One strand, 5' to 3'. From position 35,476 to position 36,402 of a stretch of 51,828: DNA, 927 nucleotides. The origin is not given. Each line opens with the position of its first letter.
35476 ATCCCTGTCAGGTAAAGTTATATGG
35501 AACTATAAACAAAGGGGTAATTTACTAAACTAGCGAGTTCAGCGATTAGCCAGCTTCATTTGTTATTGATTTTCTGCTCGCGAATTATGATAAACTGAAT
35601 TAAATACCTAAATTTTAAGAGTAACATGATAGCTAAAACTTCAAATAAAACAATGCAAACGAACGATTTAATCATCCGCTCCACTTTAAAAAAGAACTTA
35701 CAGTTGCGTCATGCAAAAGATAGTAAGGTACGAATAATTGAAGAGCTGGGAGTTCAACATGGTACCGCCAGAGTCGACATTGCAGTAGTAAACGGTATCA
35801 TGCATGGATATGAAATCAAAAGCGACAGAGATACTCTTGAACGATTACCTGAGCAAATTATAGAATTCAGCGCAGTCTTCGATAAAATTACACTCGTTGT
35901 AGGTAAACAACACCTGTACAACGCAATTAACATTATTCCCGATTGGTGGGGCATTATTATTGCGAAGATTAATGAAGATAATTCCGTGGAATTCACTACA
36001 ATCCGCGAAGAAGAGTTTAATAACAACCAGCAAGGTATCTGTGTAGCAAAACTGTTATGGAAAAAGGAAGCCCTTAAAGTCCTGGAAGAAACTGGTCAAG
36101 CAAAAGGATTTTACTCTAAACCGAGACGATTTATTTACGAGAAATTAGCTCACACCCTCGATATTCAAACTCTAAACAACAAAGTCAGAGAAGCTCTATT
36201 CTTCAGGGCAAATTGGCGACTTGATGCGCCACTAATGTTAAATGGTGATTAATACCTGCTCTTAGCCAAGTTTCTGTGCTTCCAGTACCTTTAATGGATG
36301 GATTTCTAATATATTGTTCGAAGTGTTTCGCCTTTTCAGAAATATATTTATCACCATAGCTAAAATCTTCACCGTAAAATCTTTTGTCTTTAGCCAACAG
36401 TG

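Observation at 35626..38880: HigB / HigA-ImmA fusion / Beta-protein operon converging on a PD-(D/E)xK gene: candidate uncharacterised defence or abortive-infection module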

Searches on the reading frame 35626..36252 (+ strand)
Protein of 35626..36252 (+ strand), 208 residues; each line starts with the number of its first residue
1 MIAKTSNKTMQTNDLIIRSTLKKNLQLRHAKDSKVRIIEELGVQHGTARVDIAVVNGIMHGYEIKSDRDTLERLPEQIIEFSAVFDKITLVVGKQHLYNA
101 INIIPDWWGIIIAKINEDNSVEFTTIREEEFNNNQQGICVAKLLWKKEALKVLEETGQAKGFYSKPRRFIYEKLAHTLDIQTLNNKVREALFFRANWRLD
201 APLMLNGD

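Call 3: search_protein_families(library=pfam, proteins=[window:35626-36252:+], max_evalue=0.01)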
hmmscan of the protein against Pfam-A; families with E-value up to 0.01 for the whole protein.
window:35626-36252:+ (208 aa): 0 families

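Call 4: search_protein_families(library=ncbifam, proteins=[window:35626-36252:+], max_evalue=0.01)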
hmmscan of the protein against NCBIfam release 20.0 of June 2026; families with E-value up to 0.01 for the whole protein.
window:35626-36252:+ (208 aa): 1 family
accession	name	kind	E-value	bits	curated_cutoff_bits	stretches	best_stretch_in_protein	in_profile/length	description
NF033832.1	sce7726_fam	subfamily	3e-51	174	70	1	13-194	2-182/184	sce7726 family protein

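Call 5: search_protein_families(library=padloc, proteins=[window:35626-36252:+], max_evalue=0.01)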
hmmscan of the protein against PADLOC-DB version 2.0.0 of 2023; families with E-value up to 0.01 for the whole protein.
window:35626-36252:+ (208 aa): 1 family
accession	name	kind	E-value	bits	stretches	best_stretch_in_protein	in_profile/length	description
PDLC02989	cll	-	5.3e-27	93.3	1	36-185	28-174/265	-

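Call 16: search_dna_similar(query=window:35626-36252:+, collection=phages, mode=protein, max_rows=25, max_evalue=0.001)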
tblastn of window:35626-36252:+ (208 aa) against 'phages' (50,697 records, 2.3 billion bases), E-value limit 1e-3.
Records with a match: 17; places in all: 17; records where one place covers at least 80% of the query: 10.
Best place of each record, by identity: <60% 17.
By first word of the organism name: Gordonia 4; Enterobacteria 3; Myxococcus 2; Bacteriophage 2; Bacillus 2; Escherichia 1; Mycolicibacterium 1; Salmonella 1; Pasteurella 1.
By host as written in the record: - 4; Gordonia terrae 3612 2; Gordonia rubripertincta NRRL B-16540 SEA 2; Escherichia coli SA53 1; Mycolicibacterium smegmatis MC2 155 1; Myxococcus xanthus DZ1 1; Myxococcus sp. 1; Bacillus cereus BC102p 1; and 4 more.
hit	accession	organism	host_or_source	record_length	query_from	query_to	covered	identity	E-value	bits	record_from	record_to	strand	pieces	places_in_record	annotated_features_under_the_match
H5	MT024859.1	Gordonia phage DumpsterDude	Gordonia terrae 3612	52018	10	202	93%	39.1%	1e-29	120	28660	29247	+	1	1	32: hypothetical protein | 33: hypothetical protein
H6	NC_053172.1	Gordonia phage DumpsterDude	Gordonia terrae 3612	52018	10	202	93%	39.1%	1e-29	120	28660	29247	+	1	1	32: hypothetical protein | 33: hypothetical protein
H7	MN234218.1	Gordonia phage Powerball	Gordonia rubripertincta NRRL B-16540 SEA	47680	10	201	92%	38.9%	4e-28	116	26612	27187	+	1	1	32: exonuclease | 33: hypothetical protein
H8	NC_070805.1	Gordonia phage Powerball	Gordonia rubripertincta NRRL B-16540 SEA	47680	10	201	92%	38.9%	4e-28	116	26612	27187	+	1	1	32: exonuclease | 33: hypothetical protein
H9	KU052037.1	Escherichia phage Rac-SA53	Escherichia coli SA53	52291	14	207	93%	37.9%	1e-33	132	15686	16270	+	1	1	hypothetical protein (x2)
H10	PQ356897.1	Mycolicibacterium phage Mycofy1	Mycolicibacterium smegmatis MC2 155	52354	14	199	89%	39.2%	1e-30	123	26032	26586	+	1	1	hypothetical protein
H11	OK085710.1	Myxococcus phage Mx4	Myxococcus xanthus DZ1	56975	6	199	93%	35.4%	1e-26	112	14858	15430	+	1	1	hypothetical protein (x2)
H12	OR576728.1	Myxococcus phage Mx4 ts27htf-1hrm-1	Myxococcus sp.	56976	6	199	93%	35.2%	2e-17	112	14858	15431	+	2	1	hypothetical protein (x2)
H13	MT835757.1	Bacteriophage sp.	human fecal samples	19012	26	198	83%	34.7%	3e-15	79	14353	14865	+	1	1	record has no annotation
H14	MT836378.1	Bacteriophage sp.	human fecal samples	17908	17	194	86%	32.4%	1e-10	66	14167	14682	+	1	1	record has no annotation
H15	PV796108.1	Bacillus phage Edson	Bacillus cereus BC102p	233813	11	167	75%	36.1%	1e-9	63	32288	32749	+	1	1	hypothetical protein (x2)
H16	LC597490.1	Bacillus phage vB_BceM_WH1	Bacillus cereus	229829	11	167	75%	35.4%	1e-9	63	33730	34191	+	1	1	hypothetical protein_gp062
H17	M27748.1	Enterobacteria phage P4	-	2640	33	189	75%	29.3%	3e-7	56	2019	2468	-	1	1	cII protein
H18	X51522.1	Enterobacteria phage P4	-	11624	33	189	75%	29.3%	3e-7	56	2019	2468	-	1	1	unnamed protein product; cII gene product (AA 1-264)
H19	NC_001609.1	Enterobacteria phage P4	Escherichia coli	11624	33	189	75%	29.3%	3e-7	56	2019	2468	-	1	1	sce7726 family protein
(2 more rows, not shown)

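Call 35: search_solved_structures(query=window:35626-36252:+, max_evalue=1)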
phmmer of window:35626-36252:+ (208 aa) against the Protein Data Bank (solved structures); distinct sequences matched with E-value up to 1: 0.

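Call 37: find_homologous_proteins(query=window:35626-36252:+, max_evalue=0.00001)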
Query window:35626-36252:+ (208 aa): 1503 proteins with E <= 0.00001 among 1619 candidates; the best 120 are listed.
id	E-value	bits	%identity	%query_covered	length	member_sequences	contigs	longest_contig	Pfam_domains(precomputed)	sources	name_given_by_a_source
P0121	1.4e-125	435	95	100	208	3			PF26915.1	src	-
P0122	2.3e-114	398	85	100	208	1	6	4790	PF26915.1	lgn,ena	-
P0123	8.6e-105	367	79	100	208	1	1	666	PF26915.1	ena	-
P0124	2.4e-99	349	77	100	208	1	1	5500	PF26915.1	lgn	-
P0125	2.7e-96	339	75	100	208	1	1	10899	PF26915.1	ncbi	-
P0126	8.6e-96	338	75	100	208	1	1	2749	PF26915.1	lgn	-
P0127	4.4e-93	329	72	96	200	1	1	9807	PF26915.1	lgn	-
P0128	1.4e-92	327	71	99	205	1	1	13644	PF26915.1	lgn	-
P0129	6.4e-92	325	72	99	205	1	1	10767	PF26915.1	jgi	-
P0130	2.2e-91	323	70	100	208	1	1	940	PF26915.1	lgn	-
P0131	4.3e-91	322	69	100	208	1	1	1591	PF26915.1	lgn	-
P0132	2.0e-90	320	71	97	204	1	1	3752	PF26915.1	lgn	-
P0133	3.1e-90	319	85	81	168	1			PF26915.1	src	-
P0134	3.1e-90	319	71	100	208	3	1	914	PF26915.1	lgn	-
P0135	7.2e-90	318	70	99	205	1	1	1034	PF26915.1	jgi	jgi:hypothetical protein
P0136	7.3e-90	318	71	97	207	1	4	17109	PF26915.1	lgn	-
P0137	1.6e-89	317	68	100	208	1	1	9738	PF26915.1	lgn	-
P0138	2.9e-89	316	69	99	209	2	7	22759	PF26915.1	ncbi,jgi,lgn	jgi:hypothetical protein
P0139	3.1e-89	316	69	99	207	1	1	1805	PF26915.1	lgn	-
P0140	2.9e-88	313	67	100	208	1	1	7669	PF26915.1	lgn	-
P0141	6.1e-88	312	68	100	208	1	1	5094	PF26915.1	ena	-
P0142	8.2e-88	312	67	100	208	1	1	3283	PF26915.1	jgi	-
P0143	8.3e-88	312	67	100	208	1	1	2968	PF26915.1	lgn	-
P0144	1.2e-87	311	68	100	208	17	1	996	PF26915.1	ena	-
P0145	1.4e-87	311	69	97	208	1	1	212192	PF26915.1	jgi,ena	-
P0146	2.3e-87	310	72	94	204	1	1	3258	PF26915.1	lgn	-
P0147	3.1e-87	310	68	99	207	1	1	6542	PF26915.1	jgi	-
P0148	3.2e-87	310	67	100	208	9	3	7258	PF26915.1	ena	-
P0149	7.1e-87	308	67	100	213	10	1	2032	PF26915.1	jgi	-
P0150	9.2e-87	308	67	100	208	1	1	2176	PF26915.1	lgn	-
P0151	9.8e-87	308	68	100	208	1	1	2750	PF26915.1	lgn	-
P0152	9.9e-87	308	68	100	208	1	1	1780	PF26915.1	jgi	-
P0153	1.2e-86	308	72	94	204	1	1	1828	PF26915.1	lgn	-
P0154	1.4e-86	308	67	100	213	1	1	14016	PF26915.1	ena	-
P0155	1.5e-86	307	67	100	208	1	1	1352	PF26915.1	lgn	-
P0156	1.6e-86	307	67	100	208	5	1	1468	PF26915.1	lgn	-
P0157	1.7e-86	307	68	96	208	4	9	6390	PF26915.1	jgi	jgi:hypothetical protein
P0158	2.3e-86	307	68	100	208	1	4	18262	PF26915.1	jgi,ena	-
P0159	2.6e-86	307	68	100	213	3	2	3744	PF26915.1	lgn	-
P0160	4.7e-86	306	65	100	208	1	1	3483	PF26915.1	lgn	-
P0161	4.8e-86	306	68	97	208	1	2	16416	PF26915.1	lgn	-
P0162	6.4e-86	305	66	100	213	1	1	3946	PF26915.1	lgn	-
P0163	7.9e-86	305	67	100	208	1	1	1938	PF26915.1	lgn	-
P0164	1.1e-85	305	66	100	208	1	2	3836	PF26915.1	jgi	-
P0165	1.1e-85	305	67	100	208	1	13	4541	PF26915.1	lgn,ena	-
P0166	1.2e-85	305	65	100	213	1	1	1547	PF26915.1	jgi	jgi:hypothetical protein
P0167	1.2e-85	304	68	99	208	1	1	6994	PF26915.1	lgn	-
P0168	1.6e-85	304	66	99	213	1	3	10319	PF26915.1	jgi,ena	jgi:hypothetical protein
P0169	1.7e-85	304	67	100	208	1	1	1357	PF26915.1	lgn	-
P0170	1.8e-85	304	67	97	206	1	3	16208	PF26915.1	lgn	-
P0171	2.6e-85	303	68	97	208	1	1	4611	PF26915.1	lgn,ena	-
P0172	3.4e-85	303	66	100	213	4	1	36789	PF26915.1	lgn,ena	-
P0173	3.5e-85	303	67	97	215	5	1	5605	PF26915.1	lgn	-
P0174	4.0e-85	303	69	97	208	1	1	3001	PF26915.1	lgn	-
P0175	4.0e-85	303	68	100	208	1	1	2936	PF26915.1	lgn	-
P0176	4.1e-85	303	68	97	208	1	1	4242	PF26915.1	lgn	-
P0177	4.2e-85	303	66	100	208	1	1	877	PF26915.1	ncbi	-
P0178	4.8e-85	303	65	100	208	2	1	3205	PF26915.1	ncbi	-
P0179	5.8e-85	302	67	100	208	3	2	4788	PF26915.1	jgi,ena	-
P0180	6.4e-85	302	66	100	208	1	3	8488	PF26915.1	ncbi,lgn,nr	ncbi:sce7726 family protein [Patescibacteria group bacterium]|nr:sce7726 family protein [Patescibact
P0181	7.3e-85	302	68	95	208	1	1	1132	PF26915.1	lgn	-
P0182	7.5e-85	302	69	95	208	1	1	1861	PF26915.1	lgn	-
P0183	7.6e-85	302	67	97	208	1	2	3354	PF26915.1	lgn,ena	-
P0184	7.7e-85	302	66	100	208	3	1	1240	PF26915.1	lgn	-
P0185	9.0e-85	302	68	97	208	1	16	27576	PF26915.1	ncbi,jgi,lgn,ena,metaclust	jgi:hypothetical protein|metaclust:\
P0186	9.4e-85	302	69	95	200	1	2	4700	PF26915.1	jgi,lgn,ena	jgi:hypothetical protein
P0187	9.5e-85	302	68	97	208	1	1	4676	PF26915.1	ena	-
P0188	1.1e-84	301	68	97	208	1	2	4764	PF26915.1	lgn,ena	-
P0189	1.2e-84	301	68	95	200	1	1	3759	PF26915.1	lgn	-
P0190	1.2e-84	301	63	99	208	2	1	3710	PF26915.1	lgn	-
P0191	1.3e-84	301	67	100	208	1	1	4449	PF26915.1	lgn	-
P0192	1.7e-84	301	66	100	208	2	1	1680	PF26915.1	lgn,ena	-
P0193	2.5e-84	300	65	100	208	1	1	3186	PF26915.1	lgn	-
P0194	2.5e-84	300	66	100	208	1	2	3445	PF26915.1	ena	-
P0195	2.7e-84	300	67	97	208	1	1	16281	PF26915.1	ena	-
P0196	2.7e-84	300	68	97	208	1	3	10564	PF26915.1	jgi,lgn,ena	-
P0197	3.1e-84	300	65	100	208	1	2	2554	PF26915.1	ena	-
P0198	3.1e-84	300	67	99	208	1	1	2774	PF26915.1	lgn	-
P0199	3.4e-84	300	66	100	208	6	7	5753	PF26915.1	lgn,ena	-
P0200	3.5e-84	300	64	100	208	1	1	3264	PF26915.1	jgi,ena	-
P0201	3.6e-84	300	67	97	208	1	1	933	PF26915.1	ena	-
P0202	3.6e-84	300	67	97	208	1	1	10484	PF26915.1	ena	-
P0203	3.6e-84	300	64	97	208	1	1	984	PF26915.1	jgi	jgi:hypothetical protein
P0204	3.6e-84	300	68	95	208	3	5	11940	PF26915.1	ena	-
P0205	3.9e-84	300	65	100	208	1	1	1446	PF26915.1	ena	-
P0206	4.8e-84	299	67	96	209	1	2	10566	PF26915.1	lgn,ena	-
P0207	5.5e-84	299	69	95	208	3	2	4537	PF26915.1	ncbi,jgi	-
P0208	5.6e-84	299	65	100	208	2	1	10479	PF26915.1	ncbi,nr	ncbi:MAG TPA: sce7726 family protein [Smithellaceae bacterium]|nr:sce7726 family protein [Smithellac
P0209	5.8e-84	299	67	97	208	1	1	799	PF26915.1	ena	-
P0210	6.0e-84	299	65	100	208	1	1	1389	PF26915.1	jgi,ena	-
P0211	6.7e-84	299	67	97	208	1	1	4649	PF26915.1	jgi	-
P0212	7.8e-84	299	66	100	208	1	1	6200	PF26915.1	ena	-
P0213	8.7e-84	298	66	100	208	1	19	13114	PF26915.1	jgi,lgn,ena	-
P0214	1.2e-83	298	67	95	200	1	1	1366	PF26915.1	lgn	-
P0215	1.5e-83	298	64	100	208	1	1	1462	PF26915.1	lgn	-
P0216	1.6e-83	298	64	98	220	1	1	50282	PF26915.1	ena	-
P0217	1.6e-83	298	66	97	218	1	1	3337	PF26915.1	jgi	-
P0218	1.7e-83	297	67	95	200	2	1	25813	PF26915.1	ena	-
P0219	2.2e-83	297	65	100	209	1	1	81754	PF26915.1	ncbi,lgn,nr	ncbi:MAG: sce7726 family protein [Patescibacteria group bacterium]|nr:sce7726 family protein [Patesc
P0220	3.2e-83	297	63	98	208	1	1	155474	PF26915.1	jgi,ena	-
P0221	3.9e-83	296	68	95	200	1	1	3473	PF26915.1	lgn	-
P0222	4.7e-83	296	66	97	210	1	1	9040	PF26915.1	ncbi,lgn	-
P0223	4.9e-83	296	65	100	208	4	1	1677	PF26915.1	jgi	-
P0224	7.4e-83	295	67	95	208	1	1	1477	PF26915.1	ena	-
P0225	8.8e-83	295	66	97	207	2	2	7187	PF26915.1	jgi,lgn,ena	-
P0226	9.9e-83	295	65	100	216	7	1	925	PF26915.1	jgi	jgi:hypothetical protein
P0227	1.0e-82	295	68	95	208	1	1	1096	PF26915.1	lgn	-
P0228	1.5e-82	294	65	100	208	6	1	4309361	PF26915.1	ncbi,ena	-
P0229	1.8e-82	294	64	100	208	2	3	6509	PF26915.1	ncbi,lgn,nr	ncbi:MAG: sce7726 family protein [Candidatus Omnitrophica bacterium]|nr:sce7726 family protein [Cand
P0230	2.3e-82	294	67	95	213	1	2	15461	PF26915.1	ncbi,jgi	ncbi:MAG: sce7726 family protein [Candidatus Paceibacterota bacterium]|jgi:hypothetical protein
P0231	2.4e-82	294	67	95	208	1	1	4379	PF26915.1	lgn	-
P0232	2.5e-82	294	65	96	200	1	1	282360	PF26915.1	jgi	-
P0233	2.5e-82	294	64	98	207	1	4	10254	PF26915.1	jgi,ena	-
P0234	2.5e-82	294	67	94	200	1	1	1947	PF26915.1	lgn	-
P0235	2.6e-82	294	64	100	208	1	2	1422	PF26915.1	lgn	-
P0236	3.3e-82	293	66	98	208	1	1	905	PF26915.1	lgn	-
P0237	3.4e-82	293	64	100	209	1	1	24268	PF26915.1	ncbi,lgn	-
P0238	3.6e-82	293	63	100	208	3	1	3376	PF26915.1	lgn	-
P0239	3.6e-82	293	66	100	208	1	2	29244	PF26915.1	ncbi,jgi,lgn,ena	jgi:hypothetical protein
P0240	4.8e-82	293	64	100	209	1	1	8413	PF26915.1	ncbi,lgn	-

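Call 45: predict_structure(alignment_id=A2)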
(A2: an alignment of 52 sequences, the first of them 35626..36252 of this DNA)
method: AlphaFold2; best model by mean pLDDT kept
length: 208 residues; sequences in the alignment: 52
mean_pLDDT: 82.8   pTM: 0.79
mean pLDDT of the five models: 82.8, 78.6, 67.1, 57.7, 44.9
residues with pLDDT >= 90: 98; 70-90: 73; 50-70: 18; < 50: 19
segments of 3 or more residues with pLDDT < 50: 1-6, 42-45, 199-203, 205-208
pLDDT, mean of each block of 10 residues (from residue 1): 50 89 86 70 54 82 91 88 92 92 94 90 94 91 90 95 93 95 89 62 44
secondary structure, 60 per line:
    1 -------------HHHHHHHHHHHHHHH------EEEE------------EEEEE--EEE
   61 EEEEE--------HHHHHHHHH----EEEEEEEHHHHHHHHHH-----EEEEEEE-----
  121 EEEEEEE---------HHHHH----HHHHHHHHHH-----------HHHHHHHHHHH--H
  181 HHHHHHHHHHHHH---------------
elements in order: H14-28 E35-38 E51-55 E58-65 H74-82 E87-93 H94-103 E109-115 E121-127 H137-141 H146-155 H167-177 H180-193

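Call 49: fold_search(model_id=the predicted structure, library=pdb)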
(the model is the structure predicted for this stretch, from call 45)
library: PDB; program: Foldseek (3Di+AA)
matches with E <= 10: 594; with E <= 0.001: 1
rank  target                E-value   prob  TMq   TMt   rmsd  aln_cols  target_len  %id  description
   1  3dnx                  4.5e-04  1.00  0.41  0.55   9.3       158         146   18  SPO1766 protein of unknown function from Silicibacter pomeroyi. (released 2008-09-02)
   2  2zyz_A                1.2e-02  0.87  0.24  0.44   8.5       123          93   15  Pyrobaculum aerophilum splicing endonuclease (released 2009-06-23)
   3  6g2d_F                4.7e-02  0.57  0.29  0.12   9.0       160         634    9  Citrate-induced acetyl-CoA carboxylase (ACC-Cit) filament at 5.4 A resolution (released 2018-06-13)
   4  3ljs_B                6.7e-02  0.06  0.13  0.10  18.9       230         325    7  Crystal structure of Fructokinase from Xylella fastidiosa (released 2010-03-09)
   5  6g2h_A                9.7e-02  0.47  0.30  0.11   6.5       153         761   11  Filament of acetyl-CoA carboxylase and BRCT domains of BRCA1 (ACC-BRCT) core at 4.6 A resolution (released 2018-06-13)
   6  6z9u_B                9.7e-02  0.38  0.25  0.34   8.3       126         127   10  Crystal structure of a TSEN15-34 heterodimer. (released 2021-06-30)
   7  8hmy_D                1.2e-01  0.35  0.25  0.33   7.7       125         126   10  Cryo-EM structure of the human pre-catalytic TSEN/pre-tRNA complex (released 2023-04-19)
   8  9oma_A                1.4e-01  0.18  0.12  0.09  12.1        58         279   16  Cryo-EM structure of PCMTD1-ELOBC-CUL5-RBX2 (CRL5-PCMTD1) (released 2025-06-04)
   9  7stb_E                1.4e-01  0.10  0.18  0.13  17.7       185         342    7  Closed state of Rad24-RFC:9-1-1 bound to a 5' ss/dsDNA junction (released 2022-03-23)
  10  5i6f_B                1.6e-01  0.16  0.22  0.07   7.8       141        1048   11  Crystal structure of C-terminal variant 1 of Chaetomium thermophilum acetyl-CoA carboxylase (released 2016-04-20)
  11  7esz_C                1.7e-01  0.08  0.17  0.06  15.6       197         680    7  Crystal structure of the complex formed by Wolbachia cytoplasmic incompatibility factors CinA and CinB with Mn2+ from  (released 2021-11-10)
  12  7u32_F                1.8e-01  0.09  0.21  0.18  13.6       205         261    9  MVV cleaved synaptic complex (CSC) intasome at 3.4 A resolution (released 2022-05-11)
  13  9mx1_A                2.0e-01  0.08  0.15  0.03  16.4       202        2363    9  Clostridioides difficile Toxin A with mCDIFA-248-25 Fab (released 2025-07-09)
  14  2ph7_A                2.3e-01  0.35  0.26  0.25   8.8       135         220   13  Crystal structure of AF2093 from Archaeoglobus fulgidus (released 2007-05-08)
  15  2gw6_MODEL_1_A        2.3e-01  0.25  0.24  0.33   8.1       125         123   10  NMR structure of the human tRNA endonuclease SEN15 subunit (released 2006-05-16)
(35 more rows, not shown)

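Call 85: search_protein_families(library=phrogs, proteins=[window:35626-36252:+], max_evalue=0.001)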
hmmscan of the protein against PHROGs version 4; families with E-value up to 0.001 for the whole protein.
window:35626-36252:+ (208 aa): 1 family
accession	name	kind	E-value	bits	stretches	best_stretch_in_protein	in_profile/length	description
phrog_984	-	unknown function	1.7e-33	117.4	1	16-197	9-214/230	-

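Call 90: search_solved_structures(query=A2, max_evalue=10)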
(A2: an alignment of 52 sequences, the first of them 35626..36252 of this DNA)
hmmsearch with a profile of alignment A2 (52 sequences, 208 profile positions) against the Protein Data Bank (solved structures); distinct sequences matched with E-value up to 10: 1.
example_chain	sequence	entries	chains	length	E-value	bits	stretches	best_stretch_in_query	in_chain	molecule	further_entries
4qdy_A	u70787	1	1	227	0.22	14.2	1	28-80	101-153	conserved hypothetical protein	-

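Call 92: fold_search(model_id=the predicted structure, library=viral)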
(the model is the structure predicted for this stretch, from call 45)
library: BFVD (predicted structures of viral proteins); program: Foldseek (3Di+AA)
matches with E <= 10: 654; with E <= 0.001: 15
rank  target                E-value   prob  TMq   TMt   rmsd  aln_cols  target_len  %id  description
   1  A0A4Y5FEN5            1.3e-11  1.00  0.70  0.69   3.3       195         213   17  Uncharacterized protein [Lactobacillus phage 521B]
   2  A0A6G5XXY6            3.5e-11  1.00  0.73  0.60   4.6       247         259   18  (no name in the UniProt tables at hand)
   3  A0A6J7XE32            5.7e-06  1.00  0.41  0.37  18.4       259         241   15  Uncharacterized protein [uncultured Caudovirales phage]
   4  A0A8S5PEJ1            1.0e-05  1.00  0.35  0.35  22.0       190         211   18  DNA repair protein [Siphoviridae sp. cthL03]
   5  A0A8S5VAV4            1.9e-05  1.00  0.41  0.42  17.2       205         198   16  DNA repair protein [Siphoviridae sp. ct0vA12]
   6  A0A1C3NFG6            4.0e-05  1.00  0.41  0.34  19.9       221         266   13  (no name in the UniProt tables at hand)
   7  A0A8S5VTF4            9.2e-05  1.00  0.37  0.37   9.9       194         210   14  Uncharacterized protein [Ackermannviridae sp.]
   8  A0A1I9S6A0            1.7e-04  1.00  0.34  0.52   6.4       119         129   15  (no name in the UniProt tables at hand)
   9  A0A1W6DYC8            1.8e-04  1.00  0.35  0.37  13.8       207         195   12  Uncharacterized protein [Aeromonas phage phiA8-29]
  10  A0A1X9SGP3            2.9e-04  1.00  0.42  0.46   7.6       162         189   17  (no name in the UniProt tables at hand)
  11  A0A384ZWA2            3.9e-04  1.00  0.41  0.54   7.1       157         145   11  Putative MmcB-like DNA repair protein [Dickeya phage vB_DsoM_JA13]
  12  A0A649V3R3            4.4e-04  1.00  0.39  0.32  10.7       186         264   10  (no name in the UniProt tables at hand)
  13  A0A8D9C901            4.7e-04  1.00  0.44  0.43  10.0       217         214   12  Gp1.5 [uncultured marine phage]
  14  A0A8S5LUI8            8.1e-04  1.00  0.41  0.53   4.2       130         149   13  DNA repair protein MmcB-like [Podoviridae sp. ctrub15]
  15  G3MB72                8.6e-04  1.00  0.38  0.35  10.8       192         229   11  Gp692 [Bacillus phage G]
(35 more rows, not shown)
